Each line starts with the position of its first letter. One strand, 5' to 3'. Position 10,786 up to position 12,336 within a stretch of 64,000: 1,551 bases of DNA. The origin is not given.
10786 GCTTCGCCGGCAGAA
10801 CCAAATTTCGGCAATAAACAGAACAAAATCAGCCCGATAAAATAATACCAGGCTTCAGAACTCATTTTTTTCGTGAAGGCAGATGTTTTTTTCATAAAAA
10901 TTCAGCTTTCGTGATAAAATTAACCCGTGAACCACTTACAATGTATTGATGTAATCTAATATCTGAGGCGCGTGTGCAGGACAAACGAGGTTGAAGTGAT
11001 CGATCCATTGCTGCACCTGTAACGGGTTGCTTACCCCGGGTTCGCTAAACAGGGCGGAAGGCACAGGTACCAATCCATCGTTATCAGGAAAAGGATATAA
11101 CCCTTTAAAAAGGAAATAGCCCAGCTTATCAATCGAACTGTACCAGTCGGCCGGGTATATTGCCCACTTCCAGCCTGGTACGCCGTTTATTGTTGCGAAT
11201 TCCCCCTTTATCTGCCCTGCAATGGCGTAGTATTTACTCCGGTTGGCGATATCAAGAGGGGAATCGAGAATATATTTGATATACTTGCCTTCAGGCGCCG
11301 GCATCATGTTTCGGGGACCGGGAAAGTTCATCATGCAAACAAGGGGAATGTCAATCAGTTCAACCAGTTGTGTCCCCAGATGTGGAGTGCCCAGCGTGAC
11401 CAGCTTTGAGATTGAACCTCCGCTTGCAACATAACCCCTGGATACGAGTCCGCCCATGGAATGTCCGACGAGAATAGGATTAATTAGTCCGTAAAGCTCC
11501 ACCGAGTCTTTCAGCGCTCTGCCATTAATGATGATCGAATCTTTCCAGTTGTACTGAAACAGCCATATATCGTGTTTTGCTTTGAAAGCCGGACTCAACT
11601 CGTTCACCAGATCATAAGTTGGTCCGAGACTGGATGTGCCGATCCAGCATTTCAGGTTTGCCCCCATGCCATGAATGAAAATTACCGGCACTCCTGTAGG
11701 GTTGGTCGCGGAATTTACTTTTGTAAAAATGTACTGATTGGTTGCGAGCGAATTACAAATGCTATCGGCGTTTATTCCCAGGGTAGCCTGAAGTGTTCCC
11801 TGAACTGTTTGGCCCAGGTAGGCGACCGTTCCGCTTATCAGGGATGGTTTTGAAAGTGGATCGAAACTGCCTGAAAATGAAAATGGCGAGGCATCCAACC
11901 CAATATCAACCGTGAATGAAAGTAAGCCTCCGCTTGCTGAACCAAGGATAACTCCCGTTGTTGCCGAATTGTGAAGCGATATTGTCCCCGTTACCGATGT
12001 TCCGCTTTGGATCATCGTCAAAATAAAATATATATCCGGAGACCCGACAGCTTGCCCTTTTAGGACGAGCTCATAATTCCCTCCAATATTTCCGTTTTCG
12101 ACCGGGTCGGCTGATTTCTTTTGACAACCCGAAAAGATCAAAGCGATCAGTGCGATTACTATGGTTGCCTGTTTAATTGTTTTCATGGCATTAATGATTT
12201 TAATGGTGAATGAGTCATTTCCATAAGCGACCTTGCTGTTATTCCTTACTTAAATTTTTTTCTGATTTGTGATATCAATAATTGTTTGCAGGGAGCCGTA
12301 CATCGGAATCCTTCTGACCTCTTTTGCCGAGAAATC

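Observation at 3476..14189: Lipase / amide-hydrolase / beta-barrel gene set organised like a utilisation locus for an amide-linked lipid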

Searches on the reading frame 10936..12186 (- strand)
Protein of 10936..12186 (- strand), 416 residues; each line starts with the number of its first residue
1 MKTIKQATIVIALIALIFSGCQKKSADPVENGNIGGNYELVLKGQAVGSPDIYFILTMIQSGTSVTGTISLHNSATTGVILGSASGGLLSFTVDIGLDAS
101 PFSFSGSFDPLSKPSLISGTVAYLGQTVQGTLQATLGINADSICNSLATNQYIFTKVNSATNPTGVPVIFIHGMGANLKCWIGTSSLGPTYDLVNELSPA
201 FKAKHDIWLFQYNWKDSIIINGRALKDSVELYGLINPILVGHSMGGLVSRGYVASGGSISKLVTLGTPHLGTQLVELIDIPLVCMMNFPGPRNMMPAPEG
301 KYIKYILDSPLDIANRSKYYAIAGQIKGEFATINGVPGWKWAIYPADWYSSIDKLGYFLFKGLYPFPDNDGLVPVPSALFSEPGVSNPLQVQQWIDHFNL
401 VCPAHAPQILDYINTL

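Call 3: search_protein_families(library=pfam, proteins=[window:10936-12186:-], max_evalue=0.01)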
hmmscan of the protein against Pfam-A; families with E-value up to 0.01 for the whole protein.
window:10936-12186:- (416 aa): 4 families
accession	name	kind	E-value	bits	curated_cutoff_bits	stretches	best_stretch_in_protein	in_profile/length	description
PF07819.20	PGAP1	-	1.4e-09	38.5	24.3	1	163-274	2-134/233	PGAP1-like alpha/beta domain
PF00561.26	Abhydrolase_1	-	1.2e-05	25.6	25.8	1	227-270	61-107/245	alpha/beta hydrolase fold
PF02089.21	Palm_thioest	-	2.6e-05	24.5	26.8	1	238-275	76-116/254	Palmitoyl protein thioesterase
PF12697.13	Abhydrolase_6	-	0.00044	21.4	26.3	1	168-274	1-85/217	Alpha/beta hydrolase family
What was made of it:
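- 10936..12186 (-): Lipoprotein alpha/beta-hydrolase (PGAP1-like lipase/esterase, GHSMG) with a beta-rich N-terminal domain of about 140 aa. It has no surface-export motif. PF07819 1.4e-9 (call 3).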

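Call 4: search_protein_families(library=ncbifam, proteins=[window:10936-12186:-], max_evalue=0.01)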
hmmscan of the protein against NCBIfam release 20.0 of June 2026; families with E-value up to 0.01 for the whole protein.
window:10936-12186:- (416 aa): 1 family
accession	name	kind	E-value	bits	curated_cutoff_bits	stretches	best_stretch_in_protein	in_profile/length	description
NF011457.0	PRK14875.1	equivalog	0.001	18.1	307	0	160-184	127-151/372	acetoin dehydrogenase dihydrolipoyllysine-residue acetyltransferase subunit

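Call 43: search_solved_structures(query=window:10936-12186:-, max_evalue=0.1)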
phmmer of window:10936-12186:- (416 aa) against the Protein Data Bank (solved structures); distinct sequences matched with E-value up to 0.1: 11.
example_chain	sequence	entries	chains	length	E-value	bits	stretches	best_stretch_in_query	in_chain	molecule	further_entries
9g8u_A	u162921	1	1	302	1.2e-05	27.6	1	159-278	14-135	Lactonizing lipase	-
6wpx_A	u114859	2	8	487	1.8e-05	27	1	162-331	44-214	BlEst2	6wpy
1qge_D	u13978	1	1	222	0.00072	21.7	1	230-279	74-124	PROTEIN (TRIACYLGLYCEROL HYDROLASE)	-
1cvl_A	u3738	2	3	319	0.0012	21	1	231-279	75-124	TRIACYLGLYCEROL HYDROLASE | Lipase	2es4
1tah_B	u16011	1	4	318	0.0012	21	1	231-279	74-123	LIPASE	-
3v1k_A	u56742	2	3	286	0.0092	18.1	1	154-274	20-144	2-hydroxy-6-oxo-6-phenylhexa-2,4-dienoate hydrolase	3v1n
2og1_A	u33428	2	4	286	0.0092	18.1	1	154-274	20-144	2-hydroxy-6-oxo-6-phenylhexa-2,4-dienoate hydrolase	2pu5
3v1l_A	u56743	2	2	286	0.024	16.7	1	154-274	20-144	2-hydroxy-6-oxo-6-phenylhexa-2,4-dienoate hydrolase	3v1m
2puh_A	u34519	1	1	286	0.024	16.7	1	154-274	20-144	2-hydroxy-6-oxo-6-phenylhexa-2,4-dienoate hydrolase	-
2pu7_A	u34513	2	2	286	0.024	16.7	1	154-274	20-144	2-hydroxy-6-oxo-6-phenylhexa-2,4-dienoate hydrolase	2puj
2rht_A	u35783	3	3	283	0.026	16.6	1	163-274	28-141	2-hydroxy-6-oxo-6-phenylhexa-2,4-dienoate hydrolase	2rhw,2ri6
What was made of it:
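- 10936..12186 (-): PDB matches are lactonizing lipase and family I lipases (call 43).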
